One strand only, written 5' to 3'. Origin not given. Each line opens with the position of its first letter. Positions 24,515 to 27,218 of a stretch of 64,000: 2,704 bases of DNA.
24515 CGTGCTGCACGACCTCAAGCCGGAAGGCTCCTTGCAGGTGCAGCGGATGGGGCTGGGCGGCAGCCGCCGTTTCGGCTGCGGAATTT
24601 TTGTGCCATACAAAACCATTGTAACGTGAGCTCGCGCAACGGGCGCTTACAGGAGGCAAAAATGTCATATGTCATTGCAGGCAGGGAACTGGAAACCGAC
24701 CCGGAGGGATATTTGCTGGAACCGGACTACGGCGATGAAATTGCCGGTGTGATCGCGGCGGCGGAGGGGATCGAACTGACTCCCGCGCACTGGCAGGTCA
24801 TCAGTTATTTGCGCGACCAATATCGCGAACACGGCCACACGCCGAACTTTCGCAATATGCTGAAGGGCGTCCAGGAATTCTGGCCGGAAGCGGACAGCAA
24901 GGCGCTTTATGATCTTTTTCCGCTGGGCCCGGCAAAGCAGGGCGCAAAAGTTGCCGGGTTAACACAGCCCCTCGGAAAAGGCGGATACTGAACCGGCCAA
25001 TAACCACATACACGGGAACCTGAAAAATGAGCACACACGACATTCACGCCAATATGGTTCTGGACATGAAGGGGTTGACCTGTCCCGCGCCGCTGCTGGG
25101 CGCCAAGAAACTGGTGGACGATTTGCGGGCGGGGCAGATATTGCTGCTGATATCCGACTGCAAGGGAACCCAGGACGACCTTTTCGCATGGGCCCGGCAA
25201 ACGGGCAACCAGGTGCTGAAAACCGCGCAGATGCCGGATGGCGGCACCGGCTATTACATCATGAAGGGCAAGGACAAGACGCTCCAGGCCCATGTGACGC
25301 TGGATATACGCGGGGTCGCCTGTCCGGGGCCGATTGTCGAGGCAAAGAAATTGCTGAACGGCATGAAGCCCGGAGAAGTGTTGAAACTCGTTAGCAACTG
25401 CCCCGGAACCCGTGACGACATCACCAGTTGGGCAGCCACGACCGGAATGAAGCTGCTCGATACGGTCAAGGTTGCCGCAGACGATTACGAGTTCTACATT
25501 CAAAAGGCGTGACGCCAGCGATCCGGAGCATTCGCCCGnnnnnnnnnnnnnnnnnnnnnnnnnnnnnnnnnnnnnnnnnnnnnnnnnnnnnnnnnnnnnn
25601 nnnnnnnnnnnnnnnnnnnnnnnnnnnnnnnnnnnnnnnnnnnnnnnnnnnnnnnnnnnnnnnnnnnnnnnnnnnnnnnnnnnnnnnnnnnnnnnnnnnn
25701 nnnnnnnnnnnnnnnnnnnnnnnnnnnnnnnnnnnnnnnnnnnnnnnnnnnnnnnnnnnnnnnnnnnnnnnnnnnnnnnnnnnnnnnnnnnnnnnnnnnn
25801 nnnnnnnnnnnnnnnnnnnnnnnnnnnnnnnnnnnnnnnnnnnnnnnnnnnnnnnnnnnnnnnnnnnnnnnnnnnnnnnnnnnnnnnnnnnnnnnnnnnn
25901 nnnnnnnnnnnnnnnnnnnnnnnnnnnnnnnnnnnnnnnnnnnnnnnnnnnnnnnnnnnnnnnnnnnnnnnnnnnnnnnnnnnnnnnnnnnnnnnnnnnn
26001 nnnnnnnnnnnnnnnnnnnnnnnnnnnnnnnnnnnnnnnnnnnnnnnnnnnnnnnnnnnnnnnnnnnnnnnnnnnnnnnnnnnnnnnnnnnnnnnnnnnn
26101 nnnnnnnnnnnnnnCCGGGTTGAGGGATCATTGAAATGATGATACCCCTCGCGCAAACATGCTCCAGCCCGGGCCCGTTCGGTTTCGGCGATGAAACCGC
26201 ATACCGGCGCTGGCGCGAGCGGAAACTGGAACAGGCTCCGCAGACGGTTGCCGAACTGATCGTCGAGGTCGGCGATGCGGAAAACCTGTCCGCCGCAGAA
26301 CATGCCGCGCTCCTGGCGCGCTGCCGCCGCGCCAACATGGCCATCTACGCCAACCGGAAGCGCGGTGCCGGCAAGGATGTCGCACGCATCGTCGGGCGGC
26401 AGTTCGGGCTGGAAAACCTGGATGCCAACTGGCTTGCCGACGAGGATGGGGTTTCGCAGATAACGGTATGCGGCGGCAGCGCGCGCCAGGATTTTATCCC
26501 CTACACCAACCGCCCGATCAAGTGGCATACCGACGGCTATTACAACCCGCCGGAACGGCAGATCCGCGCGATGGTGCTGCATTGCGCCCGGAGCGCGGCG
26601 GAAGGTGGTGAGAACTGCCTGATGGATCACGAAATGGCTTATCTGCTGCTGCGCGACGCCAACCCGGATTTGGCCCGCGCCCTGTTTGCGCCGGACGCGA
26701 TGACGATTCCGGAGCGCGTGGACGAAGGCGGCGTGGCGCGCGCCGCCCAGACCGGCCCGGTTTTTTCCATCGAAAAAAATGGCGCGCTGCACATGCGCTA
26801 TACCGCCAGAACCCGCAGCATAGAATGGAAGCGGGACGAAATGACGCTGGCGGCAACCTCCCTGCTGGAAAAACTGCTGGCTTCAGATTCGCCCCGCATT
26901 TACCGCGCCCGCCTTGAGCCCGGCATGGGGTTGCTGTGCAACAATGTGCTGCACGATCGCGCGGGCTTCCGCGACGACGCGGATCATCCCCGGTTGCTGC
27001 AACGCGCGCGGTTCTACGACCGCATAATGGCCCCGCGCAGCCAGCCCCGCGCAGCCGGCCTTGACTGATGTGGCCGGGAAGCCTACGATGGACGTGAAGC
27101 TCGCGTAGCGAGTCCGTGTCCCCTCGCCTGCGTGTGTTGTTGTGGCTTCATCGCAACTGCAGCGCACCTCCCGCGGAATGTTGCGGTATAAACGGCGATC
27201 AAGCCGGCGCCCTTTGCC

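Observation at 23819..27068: Candidate undescribed module divergent from dsrA: unknown-74aa / orphan Cas6-like / Cys-less DsrC / double TusA / unknown-191aa / TauD-like dioxygenase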

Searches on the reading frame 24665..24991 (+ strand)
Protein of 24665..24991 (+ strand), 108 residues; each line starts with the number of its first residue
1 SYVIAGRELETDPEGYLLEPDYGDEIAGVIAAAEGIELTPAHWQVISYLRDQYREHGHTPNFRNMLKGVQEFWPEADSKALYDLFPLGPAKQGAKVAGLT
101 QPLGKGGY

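Call 3: search_protein_families(library=pfam, proteins=[window:24665-24991:+], max_evalue=0.1)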
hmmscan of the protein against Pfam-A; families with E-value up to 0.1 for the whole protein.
window:24665-24991:+ (108 aa): 2 families
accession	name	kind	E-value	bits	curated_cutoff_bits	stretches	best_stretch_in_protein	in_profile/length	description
PF04358.19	DsrC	-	2.7e-31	108.6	24.9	1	4-103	2-104/107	DsrC like protein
PF01726.22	LexA_DNA_bind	-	0.093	13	23.7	0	37-67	3-33/65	LexA DNA binding domain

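Call 4: search_protein_families(library=ncbifam, proteins=[window:24665-24991:+], max_evalue=0.1)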
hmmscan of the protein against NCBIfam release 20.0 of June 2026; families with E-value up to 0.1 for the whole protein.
window:24665-24991:+ (108 aa): 2 families
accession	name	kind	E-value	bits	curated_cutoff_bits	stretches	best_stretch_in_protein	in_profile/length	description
TIGR03342.1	dsrC_tusE_dsvC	subfamily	3.7e-25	88.4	53.5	1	4-103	3-105/108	TusE/DsrC/DsvC family sulfur relay protein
NF008562.0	PRK11508.1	equivalog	7.4e-24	84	191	1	3-103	3-106/109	sulfurtransferase TusE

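Call 105: search_protein_families(library=padloc, proteins=[window:24665-24991:+], max_evalue=0.01)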
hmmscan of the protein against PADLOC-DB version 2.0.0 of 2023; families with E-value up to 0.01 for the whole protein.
window:24665-24991:+ (108 aa): 0 families

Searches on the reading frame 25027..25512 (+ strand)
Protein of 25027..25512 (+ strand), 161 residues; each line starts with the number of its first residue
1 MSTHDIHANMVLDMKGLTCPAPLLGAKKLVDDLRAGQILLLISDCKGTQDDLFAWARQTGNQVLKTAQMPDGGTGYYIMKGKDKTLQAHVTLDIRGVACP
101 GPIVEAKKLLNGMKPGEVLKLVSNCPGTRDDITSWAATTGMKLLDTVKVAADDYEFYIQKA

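Call 3: search_protein_families(library=pfam, proteins=[window:25027-25512:+], max_evalue=0.1)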
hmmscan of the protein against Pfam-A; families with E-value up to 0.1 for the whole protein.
window:25027-25512:+ (161 aa): 3 families
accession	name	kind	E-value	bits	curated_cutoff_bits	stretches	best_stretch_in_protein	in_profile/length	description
PF01206.22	TusA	-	1.8e-37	127.5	28.6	2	91-160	2-70/70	Sulfurtransferase TusA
PF10006.14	DUF2249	-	0.00089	19.5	29.5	0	91-123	1-33/70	Uncharacterized conserved protein (DUF2249)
PF22892.2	DSRM_MRPL44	-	0.022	15.3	27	0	92-155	32-95/125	MRPL44 dsRNA-binding domain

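Call 4: search_protein_families(library=ncbifam, proteins=[window:25027-25512:+], max_evalue=0.1)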
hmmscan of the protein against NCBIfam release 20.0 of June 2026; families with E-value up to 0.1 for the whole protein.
window:25027-25512:+ (161 aa): 6 families
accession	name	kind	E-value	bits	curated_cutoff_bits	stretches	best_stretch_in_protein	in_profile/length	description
NF008242.0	PRK11018.1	equivalog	1.4e-20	72.7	79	2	85-159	4-77/78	sulfurtransferase-like selenium metabolism protein YedF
NF001423.0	PRK00299.1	equivalog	2.1e-20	72.3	78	2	84-160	4-79/82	sulfurtransferase TusA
NF041048.1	TusA_like_YeeD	exception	4.2e-14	52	147.5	2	92-159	4-71/72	thiosulfate utilization sulfurtransferase TsuB/YeeD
TIGR03527.1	selenium_YedF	equivalog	6.3e-12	45.7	110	2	92-143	1-52/194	sulfurtransferase-like selenium metabolism protein YedF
NF049973.1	radical_Rv1681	equivalog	0.0032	16.5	380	0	29-85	8-59/326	Rv1681 family radical SAM protein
NF041115.1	UxxU_metal_bind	equivalog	0.0033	17.5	95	0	87-114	3-30/74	metal-binding (seleno)protein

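Call 105: search_protein_families(library=padloc, proteins=[window:25027-25512:+], max_evalue=0.01)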
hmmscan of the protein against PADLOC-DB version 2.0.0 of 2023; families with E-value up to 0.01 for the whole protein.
window:25027-25512:+ (161 aa): 0 families

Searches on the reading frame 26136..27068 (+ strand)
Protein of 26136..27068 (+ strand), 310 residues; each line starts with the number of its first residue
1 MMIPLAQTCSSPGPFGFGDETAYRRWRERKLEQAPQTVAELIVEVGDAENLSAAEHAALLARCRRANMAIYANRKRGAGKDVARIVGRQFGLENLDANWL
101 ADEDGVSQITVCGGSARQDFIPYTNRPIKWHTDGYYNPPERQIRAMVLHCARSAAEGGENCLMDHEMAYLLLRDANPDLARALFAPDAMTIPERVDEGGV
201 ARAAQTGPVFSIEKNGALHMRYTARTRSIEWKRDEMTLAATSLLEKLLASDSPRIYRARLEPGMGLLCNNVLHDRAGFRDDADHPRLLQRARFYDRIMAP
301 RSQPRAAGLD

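Call 3: search_protein_families(library=pfam, proteins=[window:26136-27068:+], max_evalue=0.1)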
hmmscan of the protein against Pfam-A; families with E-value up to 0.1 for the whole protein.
window:26136-27068:+ (310 aa): 1 family
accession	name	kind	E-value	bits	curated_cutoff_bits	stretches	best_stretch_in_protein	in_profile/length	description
PF02668.22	TauD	-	9.4e-15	55.7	27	1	119-291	88-266/267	Taurine catabolism dioxygenase TauD, TfdA family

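Call 4: search_protein_families(library=ncbifam, proteins=[window:26136-27068:+], max_evalue=0.1)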
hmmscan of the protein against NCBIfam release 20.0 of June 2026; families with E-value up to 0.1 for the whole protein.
window:26136-27068:+ (310 aa): 4 families
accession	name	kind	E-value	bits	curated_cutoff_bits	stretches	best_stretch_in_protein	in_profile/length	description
NF049936.1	TriMthamethphnDioxTmpA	equivalog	1.1e-10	40.9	400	1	122-290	179-346/366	2-trimethylaminoethylphosphonate dioxygenase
TIGR02409.1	carnitine_bodg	equivalog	1.8e-06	27.2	414.75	1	121-291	180-350/366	gamma-butyrobetaine dioxygenase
TIGR02410.1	carnitine_TMLD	equivalog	3.6e-06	26.8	268.3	1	122-279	173-338/362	trimethyllysine dioxygenase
NF011982.0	PRK15446.1-3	equivalog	0.054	12.4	684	1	11-69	167-226/377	alpha-D-ribose 1-methylphosphonate 5-triphosphate diphosphatase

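Call 27: search_solved_structures(query=window:26136-27068:+, max_evalue=1, show_alignments=1)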
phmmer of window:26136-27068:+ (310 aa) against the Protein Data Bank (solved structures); distinct sequences matched with E-value up to 1: 2.
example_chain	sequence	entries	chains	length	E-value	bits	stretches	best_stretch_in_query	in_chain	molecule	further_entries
6npb_A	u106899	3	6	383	1.2e-06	31.2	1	121-280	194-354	TmpA, 2-trimethylaminoethylphosphonate hydroxylase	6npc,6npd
9j0j_A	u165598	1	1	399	0.014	17.8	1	117-218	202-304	Fe/2OG-dependent oxygenase DfmD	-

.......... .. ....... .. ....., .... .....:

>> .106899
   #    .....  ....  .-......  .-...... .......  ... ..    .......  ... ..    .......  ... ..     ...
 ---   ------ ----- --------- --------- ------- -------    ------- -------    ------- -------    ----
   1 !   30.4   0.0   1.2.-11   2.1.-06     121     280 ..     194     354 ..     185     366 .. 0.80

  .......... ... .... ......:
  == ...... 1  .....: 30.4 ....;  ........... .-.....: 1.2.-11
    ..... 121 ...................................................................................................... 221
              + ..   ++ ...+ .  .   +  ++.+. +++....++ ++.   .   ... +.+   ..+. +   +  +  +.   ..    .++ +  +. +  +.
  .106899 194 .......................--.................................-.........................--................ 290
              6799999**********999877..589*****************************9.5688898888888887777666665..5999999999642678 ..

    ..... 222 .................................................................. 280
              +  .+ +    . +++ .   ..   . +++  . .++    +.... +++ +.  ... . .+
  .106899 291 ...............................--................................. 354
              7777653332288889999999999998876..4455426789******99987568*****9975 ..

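Call 74: search_dna_similar(query=window:26136-27068:+, collection=plasmids, mode=protein, max_evalue=1e-10, max_rows=20)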
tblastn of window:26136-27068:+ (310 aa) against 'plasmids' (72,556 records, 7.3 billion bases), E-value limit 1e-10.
Records with a match: 2; places in all: 2; records where one place covers at least 80% of the query: 1.
Best place of each record, by identity: <60% 2.
By first word of the organism name: Thiothrix 1; Streptomyces 1.
By predicted mobility (MOB-suite, as given by PLSDB): non-mobilizable 2.
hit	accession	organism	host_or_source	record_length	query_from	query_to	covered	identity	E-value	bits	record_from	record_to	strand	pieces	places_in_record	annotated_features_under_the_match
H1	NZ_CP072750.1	Thiothrix fructosivorans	cell culture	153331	8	297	94%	53.1%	3e-95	315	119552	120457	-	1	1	TauD/TfdA family dioxygenase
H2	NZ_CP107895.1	Streptomyces sp. NBC_00467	-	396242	130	309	58%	32.4%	2e-11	72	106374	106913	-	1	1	TauD/TfdA family dioxygenase | ABC transporter ATP-binding protein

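Call 76: get_annotated_region(hit=H1, flank=12000)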
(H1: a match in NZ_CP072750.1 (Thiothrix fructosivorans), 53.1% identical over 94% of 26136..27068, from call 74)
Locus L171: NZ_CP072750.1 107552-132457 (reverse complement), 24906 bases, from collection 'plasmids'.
description: Thiothrix fructosivorans strain ATCC 49748 plasmid pTfr153, complete sequence
organism: Thiothrix fructosivorans (NCBI taxid 111770)
taxonomy: Bacteria; Pseudomonadota; Gammaproteobacteria; Thiotrichales; Thiotrichaceae; Thiothrix; Thiothrix fructosivorans
host: -; source: cell culture; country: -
typing (MOB-suite, as given by PLSDB): non-mobilizable
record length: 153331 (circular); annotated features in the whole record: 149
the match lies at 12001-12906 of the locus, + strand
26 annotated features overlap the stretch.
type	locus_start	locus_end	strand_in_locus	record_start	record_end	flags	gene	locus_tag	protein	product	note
CDS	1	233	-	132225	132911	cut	-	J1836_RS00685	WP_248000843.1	transposase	-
CDS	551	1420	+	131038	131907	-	-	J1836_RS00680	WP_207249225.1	IS982 family transposase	-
CDS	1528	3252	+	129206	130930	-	-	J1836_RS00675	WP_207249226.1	Tn3 family transposase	-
CDS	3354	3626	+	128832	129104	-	-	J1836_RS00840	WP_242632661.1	hypothetical protein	-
CDS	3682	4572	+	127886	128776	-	-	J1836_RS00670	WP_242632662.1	ISAzo13 family transposase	-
CDS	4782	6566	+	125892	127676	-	-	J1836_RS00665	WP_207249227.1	AAA family ATPase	-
CDS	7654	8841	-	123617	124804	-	-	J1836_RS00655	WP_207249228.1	hypothetical protein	-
CDS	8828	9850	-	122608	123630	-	-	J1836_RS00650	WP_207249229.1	4-phosphoerythronate dehydrogenase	-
CDS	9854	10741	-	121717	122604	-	-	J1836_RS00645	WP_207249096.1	TIGR01212 family radical SAM protein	-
CDS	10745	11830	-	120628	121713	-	serC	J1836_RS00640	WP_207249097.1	3-phosphoserine/phosphohydroxythreonine transaminase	GO:0006564 - L-serine biosynthetic process [Evidence IEA]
CDS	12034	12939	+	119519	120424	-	-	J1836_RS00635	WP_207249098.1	TauD/TfdA family dioxygenase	-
CDS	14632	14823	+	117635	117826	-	nrdD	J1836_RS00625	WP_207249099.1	anaerobic ribonucleoside-triphosphate reductase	GO:0006260 - DNA replication [Evidence IEA]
CDS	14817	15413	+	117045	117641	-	-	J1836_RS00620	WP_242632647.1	anaerobic ribonucleoside-triphosphate reductase activating protein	GO:0009265 - 2'-deoxyribonucleotide biosynthetic process [Evidence IEA]; GO:0051353 - positive regulation of ...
CDS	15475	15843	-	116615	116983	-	-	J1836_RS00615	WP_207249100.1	group 1 truncated hemoglobin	-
CDS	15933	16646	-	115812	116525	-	-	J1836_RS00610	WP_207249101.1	ABC transporter ATP-binding protein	-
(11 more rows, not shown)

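Call 105: search_protein_families(library=padloc, proteins=[window:26136-27068:+], max_evalue=0.01)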
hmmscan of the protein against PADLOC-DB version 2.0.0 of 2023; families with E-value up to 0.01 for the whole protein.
window:26136-27068:+ (310 aa): 0 families
